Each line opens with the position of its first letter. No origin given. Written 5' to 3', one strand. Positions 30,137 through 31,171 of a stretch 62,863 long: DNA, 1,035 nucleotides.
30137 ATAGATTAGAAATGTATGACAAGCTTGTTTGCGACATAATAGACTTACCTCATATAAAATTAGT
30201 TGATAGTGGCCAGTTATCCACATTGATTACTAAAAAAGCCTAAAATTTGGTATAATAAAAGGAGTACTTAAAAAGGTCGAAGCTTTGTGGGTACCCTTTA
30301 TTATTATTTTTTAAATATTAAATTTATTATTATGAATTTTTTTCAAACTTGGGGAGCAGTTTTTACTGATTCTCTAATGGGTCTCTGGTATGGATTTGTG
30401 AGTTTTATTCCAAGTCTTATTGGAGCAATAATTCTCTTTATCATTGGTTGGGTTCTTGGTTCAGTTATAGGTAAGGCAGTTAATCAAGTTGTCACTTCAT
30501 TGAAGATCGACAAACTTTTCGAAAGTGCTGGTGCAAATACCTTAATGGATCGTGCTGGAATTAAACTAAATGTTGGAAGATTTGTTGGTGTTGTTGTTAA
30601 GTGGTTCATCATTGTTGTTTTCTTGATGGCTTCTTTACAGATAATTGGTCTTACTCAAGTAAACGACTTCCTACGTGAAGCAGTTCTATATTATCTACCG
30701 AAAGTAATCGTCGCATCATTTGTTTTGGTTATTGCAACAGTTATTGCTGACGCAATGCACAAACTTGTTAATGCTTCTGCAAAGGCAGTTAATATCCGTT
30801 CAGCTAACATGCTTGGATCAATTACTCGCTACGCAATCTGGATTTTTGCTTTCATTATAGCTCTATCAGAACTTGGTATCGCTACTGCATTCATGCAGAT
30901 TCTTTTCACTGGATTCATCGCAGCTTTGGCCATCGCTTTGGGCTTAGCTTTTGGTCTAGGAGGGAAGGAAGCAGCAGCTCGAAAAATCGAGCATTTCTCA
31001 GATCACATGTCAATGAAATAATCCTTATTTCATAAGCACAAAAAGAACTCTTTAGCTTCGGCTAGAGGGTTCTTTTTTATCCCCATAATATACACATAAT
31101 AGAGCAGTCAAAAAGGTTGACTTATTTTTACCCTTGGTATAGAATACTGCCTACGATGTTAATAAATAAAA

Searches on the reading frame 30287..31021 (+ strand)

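Call 7: search_protein_families(library=pfam, proteins=[window:30287-31021:+], max_evalue=0.01)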
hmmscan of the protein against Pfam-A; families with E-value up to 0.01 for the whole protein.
window:30287-31021:+ (244 aa): 1 family
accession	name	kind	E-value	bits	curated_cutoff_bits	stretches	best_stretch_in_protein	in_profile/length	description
PF05552.17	MS_channel_1st_1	-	4.2e-14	52.6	22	2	32-76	5-49/50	Mechanosensitive ion channel, conserved TM helix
